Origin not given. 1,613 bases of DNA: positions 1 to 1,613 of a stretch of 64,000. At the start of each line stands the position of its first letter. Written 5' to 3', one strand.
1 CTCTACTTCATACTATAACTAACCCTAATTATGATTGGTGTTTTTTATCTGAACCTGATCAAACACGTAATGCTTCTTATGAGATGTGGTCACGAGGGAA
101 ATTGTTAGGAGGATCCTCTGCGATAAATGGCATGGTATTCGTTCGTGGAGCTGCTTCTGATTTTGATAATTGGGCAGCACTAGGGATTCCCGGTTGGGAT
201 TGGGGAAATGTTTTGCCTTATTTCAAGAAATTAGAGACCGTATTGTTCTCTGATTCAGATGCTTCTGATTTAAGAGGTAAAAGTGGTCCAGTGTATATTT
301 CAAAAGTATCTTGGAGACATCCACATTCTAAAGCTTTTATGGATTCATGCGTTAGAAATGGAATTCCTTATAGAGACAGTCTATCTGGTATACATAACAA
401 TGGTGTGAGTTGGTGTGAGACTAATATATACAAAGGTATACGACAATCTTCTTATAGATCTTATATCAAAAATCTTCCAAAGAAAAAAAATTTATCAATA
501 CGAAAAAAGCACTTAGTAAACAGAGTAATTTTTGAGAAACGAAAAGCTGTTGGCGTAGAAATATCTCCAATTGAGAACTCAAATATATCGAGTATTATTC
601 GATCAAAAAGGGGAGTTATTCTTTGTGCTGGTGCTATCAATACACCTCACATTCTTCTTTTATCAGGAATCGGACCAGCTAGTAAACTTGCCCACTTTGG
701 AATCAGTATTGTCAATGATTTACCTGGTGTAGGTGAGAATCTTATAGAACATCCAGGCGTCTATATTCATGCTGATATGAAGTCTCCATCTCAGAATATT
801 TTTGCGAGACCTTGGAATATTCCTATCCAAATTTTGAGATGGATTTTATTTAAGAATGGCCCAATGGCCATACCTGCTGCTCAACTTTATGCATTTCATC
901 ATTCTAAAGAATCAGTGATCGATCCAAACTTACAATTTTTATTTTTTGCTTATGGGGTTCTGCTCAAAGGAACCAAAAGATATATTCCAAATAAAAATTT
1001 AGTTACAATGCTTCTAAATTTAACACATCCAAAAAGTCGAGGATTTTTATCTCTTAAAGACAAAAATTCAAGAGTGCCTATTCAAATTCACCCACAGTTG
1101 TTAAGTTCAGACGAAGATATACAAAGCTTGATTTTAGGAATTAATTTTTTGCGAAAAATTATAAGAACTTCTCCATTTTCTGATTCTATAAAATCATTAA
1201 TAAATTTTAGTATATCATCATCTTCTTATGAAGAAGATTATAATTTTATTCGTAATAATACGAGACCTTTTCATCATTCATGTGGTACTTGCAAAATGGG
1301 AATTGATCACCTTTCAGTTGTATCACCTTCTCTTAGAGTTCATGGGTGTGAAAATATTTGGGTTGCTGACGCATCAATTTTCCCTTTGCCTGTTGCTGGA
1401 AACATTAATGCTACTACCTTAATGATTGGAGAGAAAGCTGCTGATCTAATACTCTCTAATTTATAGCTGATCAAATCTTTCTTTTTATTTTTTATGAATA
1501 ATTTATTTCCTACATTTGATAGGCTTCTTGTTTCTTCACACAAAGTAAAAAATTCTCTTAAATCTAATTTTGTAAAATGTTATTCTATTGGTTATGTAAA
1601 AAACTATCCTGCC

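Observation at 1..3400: Low-GC island fragment carrying a PPTase and a GMC oxidoreductase, ending at a tyrosine integrase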

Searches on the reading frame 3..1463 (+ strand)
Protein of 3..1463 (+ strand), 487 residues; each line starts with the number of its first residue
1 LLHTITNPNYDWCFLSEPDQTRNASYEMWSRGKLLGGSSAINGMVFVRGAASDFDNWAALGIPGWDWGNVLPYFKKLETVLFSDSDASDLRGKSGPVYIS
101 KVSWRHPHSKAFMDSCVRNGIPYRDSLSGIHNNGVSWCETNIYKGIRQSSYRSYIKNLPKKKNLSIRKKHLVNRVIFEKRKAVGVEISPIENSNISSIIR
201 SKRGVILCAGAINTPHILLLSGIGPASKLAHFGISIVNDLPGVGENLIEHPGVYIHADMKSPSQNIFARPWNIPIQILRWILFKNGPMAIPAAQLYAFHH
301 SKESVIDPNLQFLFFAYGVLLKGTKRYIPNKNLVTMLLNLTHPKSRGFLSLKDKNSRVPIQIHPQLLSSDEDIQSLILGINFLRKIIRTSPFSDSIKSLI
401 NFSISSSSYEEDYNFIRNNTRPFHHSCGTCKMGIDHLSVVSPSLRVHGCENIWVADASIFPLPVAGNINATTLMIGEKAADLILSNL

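Call 5: search_protein_families(library=pfam, proteins=[window:3-1463:+], max_evalue=0.01)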
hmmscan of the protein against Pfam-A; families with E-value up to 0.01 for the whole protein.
window:3-1463:+ (487 aa): 2 families
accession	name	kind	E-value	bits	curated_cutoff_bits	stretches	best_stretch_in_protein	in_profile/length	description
PF00732.25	GMC_oxred_N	-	5.3e-45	154.3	23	1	24-251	16-217/218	GMC oxidoreductase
PF05199.19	GMC_oxred_C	-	1.4e-30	107.1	24.6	1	343-476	1-139/139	GMC oxidoreductase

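Call 6: search_protein_families(library=ncbifam, proteins=[window:3-1463:+], max_evalue=0.01)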
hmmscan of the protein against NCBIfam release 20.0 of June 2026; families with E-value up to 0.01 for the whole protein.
window:3-1463:+ (487 aa): 6 families
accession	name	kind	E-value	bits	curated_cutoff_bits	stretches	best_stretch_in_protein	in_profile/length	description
NF002550.0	PRK02106.1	subfamily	1e-113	380.8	605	1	4-485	57-535/563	choline dehydrogenase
TIGR01810.1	betA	equivalog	7.4e-105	351.6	732.1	1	3-484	50-527/532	choline dehydrogenase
TIGR03970.1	mycofact_MftG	equivalog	1.3e-69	235.4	387.45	2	24-263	74-304/487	mycofactocin dehydrogenase MftG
TIGR04542.1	GMC_mycofac_2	equivalog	3.4e-21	75.8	400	2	27-228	65-242/425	mycofactocin system GMC family oxidoreductase MftG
NF038210.1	GMC_mycofac_3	equivalog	9.8e-10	37.8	300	0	201-228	193-220/418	mycofactocin system GMC family oxidoreductase MftG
TIGR02462.1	pyranose_ox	equivalog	2.4e-06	26.7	544.9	1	425-487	484-547/548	pyranose oxidase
